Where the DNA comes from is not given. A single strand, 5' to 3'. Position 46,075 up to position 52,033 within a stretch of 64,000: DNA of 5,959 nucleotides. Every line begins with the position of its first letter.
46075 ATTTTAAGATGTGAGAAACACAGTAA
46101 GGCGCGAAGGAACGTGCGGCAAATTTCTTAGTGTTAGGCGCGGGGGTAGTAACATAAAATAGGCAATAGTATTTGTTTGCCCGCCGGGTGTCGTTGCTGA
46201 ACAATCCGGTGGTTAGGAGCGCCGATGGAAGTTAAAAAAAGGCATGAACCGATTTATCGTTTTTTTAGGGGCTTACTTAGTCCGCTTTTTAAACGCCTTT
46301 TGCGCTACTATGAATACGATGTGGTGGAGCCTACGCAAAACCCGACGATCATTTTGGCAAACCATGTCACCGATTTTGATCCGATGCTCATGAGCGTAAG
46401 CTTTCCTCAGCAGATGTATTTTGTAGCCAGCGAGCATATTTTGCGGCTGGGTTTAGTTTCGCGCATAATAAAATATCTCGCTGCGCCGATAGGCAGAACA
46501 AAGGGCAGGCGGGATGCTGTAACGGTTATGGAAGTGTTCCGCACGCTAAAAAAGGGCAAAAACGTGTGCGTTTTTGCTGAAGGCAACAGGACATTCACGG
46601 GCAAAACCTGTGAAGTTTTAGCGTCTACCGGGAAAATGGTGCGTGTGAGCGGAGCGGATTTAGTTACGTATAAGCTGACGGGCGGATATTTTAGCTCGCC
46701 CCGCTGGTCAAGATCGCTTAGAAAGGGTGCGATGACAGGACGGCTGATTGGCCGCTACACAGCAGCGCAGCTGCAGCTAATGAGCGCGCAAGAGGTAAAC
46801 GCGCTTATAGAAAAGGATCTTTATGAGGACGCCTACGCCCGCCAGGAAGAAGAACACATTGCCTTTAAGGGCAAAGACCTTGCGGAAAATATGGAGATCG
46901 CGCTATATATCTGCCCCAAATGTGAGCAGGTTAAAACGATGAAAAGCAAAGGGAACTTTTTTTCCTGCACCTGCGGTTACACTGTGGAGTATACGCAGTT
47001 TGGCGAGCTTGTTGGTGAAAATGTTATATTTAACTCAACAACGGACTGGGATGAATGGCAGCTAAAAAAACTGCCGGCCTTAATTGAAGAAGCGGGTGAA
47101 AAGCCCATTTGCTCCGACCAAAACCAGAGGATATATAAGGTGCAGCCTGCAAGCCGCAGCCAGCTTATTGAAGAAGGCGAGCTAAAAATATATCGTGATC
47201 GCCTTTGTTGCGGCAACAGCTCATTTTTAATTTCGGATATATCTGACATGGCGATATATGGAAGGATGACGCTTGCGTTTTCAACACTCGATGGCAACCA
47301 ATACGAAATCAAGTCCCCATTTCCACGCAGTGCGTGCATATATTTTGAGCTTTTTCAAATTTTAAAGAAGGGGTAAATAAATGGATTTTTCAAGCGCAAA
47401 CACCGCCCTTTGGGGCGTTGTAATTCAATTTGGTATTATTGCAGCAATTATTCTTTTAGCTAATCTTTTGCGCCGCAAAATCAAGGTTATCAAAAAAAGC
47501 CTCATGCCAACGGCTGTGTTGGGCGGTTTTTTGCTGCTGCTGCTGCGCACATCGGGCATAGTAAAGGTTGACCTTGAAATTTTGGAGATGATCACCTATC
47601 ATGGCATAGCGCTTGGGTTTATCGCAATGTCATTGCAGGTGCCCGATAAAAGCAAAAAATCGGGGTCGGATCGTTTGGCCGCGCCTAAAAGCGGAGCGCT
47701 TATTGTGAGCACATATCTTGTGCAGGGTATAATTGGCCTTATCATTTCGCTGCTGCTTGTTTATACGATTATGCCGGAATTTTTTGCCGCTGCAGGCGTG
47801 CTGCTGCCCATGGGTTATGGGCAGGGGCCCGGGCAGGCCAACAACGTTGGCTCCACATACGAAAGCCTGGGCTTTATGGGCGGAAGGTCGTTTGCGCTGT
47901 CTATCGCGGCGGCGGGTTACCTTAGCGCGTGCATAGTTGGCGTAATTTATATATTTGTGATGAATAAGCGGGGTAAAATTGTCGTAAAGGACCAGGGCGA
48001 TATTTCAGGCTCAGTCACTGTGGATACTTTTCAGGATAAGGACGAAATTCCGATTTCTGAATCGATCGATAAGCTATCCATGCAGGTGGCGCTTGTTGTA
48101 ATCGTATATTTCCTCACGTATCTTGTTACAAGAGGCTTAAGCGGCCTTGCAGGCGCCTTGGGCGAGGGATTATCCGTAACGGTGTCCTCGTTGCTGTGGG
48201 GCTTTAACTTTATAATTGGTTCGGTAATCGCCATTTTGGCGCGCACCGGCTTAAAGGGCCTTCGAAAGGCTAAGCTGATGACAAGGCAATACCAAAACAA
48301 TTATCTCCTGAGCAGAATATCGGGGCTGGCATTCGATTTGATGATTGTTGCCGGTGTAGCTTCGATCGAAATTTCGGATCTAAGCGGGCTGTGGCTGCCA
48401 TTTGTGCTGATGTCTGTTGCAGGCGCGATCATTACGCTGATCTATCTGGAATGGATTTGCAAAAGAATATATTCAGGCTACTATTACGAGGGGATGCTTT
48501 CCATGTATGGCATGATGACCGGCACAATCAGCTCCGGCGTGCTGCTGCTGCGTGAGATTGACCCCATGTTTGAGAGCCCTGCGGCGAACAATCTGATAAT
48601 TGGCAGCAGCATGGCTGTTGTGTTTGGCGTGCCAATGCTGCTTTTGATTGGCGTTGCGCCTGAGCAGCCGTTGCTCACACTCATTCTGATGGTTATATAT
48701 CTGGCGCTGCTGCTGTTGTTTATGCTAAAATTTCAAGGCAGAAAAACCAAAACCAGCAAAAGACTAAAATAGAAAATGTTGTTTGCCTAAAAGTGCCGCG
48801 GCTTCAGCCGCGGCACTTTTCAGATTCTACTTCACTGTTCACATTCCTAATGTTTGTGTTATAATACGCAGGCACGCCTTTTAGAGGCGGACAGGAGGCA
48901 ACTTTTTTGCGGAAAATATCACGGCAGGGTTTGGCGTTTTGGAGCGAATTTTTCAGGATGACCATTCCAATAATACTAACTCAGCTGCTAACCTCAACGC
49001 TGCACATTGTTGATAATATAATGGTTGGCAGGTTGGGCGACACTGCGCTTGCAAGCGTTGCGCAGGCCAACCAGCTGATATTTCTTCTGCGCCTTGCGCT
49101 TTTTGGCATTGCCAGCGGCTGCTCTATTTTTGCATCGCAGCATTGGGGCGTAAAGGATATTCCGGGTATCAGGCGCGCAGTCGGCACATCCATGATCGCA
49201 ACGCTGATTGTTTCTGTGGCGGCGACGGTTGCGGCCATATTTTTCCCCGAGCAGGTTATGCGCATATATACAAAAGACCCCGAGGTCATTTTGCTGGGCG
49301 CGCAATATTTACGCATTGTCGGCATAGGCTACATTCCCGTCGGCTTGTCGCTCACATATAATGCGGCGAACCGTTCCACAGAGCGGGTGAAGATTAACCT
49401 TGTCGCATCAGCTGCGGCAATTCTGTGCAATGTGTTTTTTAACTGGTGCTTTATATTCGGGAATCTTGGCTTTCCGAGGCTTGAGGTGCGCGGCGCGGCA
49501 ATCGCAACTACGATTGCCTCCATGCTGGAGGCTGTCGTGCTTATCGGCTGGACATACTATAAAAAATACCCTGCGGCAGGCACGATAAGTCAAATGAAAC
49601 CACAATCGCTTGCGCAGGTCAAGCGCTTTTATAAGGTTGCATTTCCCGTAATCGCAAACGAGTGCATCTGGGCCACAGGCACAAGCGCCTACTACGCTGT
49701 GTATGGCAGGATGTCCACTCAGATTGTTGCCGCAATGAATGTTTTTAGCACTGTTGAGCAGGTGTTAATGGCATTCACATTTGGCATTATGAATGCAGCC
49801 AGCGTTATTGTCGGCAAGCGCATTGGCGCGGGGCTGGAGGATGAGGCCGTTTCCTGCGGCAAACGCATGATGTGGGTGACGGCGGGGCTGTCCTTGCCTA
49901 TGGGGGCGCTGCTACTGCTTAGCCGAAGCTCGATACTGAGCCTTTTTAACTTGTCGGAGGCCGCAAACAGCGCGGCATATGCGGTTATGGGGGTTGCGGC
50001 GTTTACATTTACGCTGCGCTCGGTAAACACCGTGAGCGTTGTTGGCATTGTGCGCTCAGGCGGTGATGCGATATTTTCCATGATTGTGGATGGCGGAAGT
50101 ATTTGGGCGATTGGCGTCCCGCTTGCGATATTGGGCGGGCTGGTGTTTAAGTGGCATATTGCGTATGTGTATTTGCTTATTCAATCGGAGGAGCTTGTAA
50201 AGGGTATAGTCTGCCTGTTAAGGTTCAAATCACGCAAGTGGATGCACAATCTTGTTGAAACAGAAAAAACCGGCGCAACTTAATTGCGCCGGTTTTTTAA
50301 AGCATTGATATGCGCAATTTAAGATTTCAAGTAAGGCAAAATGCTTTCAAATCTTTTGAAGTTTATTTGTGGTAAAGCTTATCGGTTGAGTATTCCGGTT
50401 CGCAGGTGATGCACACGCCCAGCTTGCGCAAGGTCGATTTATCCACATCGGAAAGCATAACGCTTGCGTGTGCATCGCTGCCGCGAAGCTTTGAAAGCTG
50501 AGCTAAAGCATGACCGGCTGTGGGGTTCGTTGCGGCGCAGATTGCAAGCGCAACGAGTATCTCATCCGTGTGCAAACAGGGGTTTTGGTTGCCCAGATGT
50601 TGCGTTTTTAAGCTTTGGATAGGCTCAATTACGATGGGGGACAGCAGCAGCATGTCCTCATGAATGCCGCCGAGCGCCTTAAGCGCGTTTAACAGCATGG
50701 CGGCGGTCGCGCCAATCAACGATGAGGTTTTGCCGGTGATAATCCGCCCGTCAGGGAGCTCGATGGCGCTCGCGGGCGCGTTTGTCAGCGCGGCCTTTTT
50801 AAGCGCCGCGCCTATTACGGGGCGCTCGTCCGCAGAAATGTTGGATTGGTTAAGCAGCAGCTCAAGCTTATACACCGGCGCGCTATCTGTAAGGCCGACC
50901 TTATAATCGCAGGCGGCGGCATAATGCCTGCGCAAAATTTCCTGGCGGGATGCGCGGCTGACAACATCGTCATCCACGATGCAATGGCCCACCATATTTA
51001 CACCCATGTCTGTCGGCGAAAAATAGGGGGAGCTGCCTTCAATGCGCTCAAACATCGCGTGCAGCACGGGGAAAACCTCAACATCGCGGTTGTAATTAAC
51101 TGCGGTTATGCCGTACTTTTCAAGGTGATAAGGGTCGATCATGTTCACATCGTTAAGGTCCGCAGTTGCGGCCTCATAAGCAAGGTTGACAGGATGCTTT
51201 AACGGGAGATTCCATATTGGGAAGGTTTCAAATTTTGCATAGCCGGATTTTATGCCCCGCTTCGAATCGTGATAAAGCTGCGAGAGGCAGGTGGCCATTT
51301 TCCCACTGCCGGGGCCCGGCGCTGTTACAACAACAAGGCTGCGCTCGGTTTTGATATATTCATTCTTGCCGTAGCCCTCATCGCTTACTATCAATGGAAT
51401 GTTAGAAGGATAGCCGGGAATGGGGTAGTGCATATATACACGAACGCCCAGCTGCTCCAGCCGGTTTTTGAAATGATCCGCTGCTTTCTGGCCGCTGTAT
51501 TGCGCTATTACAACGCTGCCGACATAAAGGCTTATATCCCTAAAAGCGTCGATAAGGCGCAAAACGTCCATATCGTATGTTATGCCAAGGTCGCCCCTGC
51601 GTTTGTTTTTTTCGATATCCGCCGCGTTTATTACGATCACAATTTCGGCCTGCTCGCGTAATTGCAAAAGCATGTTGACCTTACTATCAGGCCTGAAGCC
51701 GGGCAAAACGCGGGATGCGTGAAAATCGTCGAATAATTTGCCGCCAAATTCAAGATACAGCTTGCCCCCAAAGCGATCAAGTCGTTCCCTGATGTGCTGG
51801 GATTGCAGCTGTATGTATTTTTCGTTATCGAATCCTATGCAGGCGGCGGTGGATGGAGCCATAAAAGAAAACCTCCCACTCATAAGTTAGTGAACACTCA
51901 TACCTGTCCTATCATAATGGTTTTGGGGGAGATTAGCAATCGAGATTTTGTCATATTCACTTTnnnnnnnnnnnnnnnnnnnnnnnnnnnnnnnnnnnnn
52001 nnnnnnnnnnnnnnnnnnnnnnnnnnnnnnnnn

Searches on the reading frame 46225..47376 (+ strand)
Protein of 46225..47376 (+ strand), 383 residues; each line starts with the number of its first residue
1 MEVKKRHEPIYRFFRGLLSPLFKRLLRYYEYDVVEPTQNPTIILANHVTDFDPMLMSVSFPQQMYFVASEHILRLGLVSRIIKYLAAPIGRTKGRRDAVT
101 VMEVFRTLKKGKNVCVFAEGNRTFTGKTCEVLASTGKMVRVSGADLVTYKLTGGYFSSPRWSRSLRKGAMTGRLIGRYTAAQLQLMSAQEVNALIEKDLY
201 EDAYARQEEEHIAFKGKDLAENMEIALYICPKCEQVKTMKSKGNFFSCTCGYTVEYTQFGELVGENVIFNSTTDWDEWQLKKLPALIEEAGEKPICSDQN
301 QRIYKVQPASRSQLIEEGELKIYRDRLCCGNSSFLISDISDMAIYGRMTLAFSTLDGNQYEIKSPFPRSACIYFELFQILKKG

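Call 22: search_protein_families(library=pfam, proteins=[window:46225-47376:+], max_evalue=0.00001)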
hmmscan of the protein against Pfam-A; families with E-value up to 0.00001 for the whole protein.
window:46225-47376:+ (383 aa): 1 family
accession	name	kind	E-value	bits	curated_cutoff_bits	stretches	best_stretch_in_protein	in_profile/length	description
PF01553.26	Acyltransferase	-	3.7e-14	53.1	23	1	36-142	11-122/132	Acyltransferase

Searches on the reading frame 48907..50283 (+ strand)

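Call 3: search_protein_families(library=pfam, proteins=[window:48907-50283:+], max_evalue=0.001)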
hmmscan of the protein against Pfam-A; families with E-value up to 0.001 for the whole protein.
window:48907-50283:+ (458 aa): 1 family
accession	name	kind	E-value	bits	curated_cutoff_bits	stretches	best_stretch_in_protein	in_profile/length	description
PF01554.23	MatE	-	2e-50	171.1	24.9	2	21-180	1-160/161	MatE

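Call 4: search_protein_families(library=ncbifam, proteins=[window:48907-50283:+], max_evalue=0.001)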
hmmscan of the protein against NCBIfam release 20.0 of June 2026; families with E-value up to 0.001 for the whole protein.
window:48907-50283:+ (458 aa): 7 families
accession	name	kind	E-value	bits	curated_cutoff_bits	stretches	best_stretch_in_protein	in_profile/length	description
TIGR00797.1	matE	subfamily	1.2e-60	205.5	147.4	1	21-418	1-392/396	MATE family efflux transporter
NF041801.1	MATE_SolL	equivalog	1.1e-24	87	780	1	15-445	22-451/458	solanimycin export family MATE transporter SolL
NF001214.0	PRK00187.1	equivalog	2e-21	76.5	449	1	15-423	12-424/464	NorM family multidrug efflux MATE transporter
NF007562.1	PRK10189.1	equivalog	1.9e-19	69.8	465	1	7-448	21-465/470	EmmdR/YeeO family multidrug/toxin efflux MATE transporter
NF052396.1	MATE_WgkD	equivalog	4.6e-19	68.7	510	1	16-442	6-425/428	tryglysin-associated MATE efflux transporter WgkD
NF000263.1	MATE_multi_NorM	equivalog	3.3e-07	30.1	950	1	18-411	23-416/459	multidrug efflux MATE transporter NorM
NF000131.1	MATE_multi_MepA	equivalog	7.6e-05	22.1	850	1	16-247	19-246/451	multidrug efflux MATE transporter MepA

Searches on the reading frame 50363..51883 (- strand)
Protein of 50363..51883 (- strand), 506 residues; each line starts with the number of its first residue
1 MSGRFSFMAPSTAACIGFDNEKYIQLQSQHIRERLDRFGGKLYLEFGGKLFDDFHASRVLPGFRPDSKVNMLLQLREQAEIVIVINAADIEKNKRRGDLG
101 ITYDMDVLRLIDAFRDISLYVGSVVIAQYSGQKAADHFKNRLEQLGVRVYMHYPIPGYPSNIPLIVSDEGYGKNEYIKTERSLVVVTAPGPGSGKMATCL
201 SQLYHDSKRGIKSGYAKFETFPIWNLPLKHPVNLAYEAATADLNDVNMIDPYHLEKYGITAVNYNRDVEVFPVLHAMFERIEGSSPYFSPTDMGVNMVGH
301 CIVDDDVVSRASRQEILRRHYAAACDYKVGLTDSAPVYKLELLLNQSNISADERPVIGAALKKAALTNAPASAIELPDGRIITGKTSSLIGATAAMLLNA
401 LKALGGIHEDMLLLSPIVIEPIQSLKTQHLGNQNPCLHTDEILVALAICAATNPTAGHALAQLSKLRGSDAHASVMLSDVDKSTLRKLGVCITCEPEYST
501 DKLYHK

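Call 3: search_protein_families(library=pfam, proteins=[window:50363-51883:-], max_evalue=0.001)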
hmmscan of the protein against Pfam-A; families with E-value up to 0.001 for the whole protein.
window:50363-51883:- (506 aa): 2 families
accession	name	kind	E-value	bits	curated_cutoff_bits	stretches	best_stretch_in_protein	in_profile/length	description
PF08903.17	DUF1846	-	3.8e-180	598.4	27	1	16-347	1-332/333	Domain of unknown function DUF1846, N-terminal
PF20921.3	DUF1846_C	-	1.6e-64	216.7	27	1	353-504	2-153/153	Domain of unknown function DUF1846, C-terminal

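Call 4: search_protein_families(library=ncbifam, proteins=[window:50363-51883:-], max_evalue=0.001)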
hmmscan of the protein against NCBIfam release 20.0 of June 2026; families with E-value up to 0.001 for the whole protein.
window:50363-51883:- (506 aa): 1 family
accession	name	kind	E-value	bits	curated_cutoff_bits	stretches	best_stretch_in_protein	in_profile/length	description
NF010184.0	PRK13663.1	equivalog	3.3e-246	817.6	631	1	16-506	4-494/494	hypothetical protein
